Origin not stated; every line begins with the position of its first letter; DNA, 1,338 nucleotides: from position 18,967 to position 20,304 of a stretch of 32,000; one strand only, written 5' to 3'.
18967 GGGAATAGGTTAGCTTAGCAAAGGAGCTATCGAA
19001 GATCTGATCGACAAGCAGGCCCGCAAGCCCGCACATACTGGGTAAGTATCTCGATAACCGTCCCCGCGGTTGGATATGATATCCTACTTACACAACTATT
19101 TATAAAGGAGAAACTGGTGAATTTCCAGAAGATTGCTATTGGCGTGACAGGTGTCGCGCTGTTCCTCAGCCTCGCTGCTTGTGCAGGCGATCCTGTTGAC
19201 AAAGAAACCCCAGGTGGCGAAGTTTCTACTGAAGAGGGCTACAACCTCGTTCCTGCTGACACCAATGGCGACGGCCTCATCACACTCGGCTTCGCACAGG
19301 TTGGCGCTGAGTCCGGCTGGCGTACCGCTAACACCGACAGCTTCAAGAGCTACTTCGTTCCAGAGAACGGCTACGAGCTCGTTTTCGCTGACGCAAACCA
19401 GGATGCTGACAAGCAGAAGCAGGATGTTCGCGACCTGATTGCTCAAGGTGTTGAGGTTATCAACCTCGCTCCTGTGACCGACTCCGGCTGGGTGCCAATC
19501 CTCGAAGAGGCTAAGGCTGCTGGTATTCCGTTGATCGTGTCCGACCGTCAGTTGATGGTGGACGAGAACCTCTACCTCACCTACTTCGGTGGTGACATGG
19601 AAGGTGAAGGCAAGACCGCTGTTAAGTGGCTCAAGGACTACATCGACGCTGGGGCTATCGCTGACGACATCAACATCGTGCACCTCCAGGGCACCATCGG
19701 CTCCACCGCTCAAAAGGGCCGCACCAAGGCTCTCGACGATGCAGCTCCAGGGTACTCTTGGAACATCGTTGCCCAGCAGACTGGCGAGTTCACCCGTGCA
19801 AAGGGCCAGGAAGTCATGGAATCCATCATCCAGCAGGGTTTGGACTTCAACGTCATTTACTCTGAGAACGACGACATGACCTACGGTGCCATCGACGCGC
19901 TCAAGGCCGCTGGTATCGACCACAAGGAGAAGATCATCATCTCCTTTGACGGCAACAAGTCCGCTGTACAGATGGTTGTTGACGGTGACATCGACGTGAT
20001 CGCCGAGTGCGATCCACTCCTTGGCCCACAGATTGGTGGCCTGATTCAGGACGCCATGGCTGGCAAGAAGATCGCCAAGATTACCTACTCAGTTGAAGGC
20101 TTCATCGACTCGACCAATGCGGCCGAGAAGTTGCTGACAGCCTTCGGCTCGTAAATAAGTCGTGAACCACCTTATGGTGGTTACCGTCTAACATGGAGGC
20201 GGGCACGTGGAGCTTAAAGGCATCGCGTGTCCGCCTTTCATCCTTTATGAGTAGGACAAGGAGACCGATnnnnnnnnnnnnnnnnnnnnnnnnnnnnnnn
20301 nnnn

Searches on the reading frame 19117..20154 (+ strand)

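Call 7: search_protein_families(library=pfam, proteins=[window:19117-20154:+])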
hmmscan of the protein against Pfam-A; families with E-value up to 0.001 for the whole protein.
window:19117-20154:+ (345 aa): 2 families
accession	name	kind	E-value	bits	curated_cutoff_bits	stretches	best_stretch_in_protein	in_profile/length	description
PF13407.12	Peripla_BP_4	-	3.2e-38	132.2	35.1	1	65-295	9-235/258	Periplasmic binding protein domain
PF00532.27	Peripla_BP_1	-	3.7e-06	27.1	22.2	1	84-282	30-222/281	Periplasmic binding proteins and sugar binding domain of LacI family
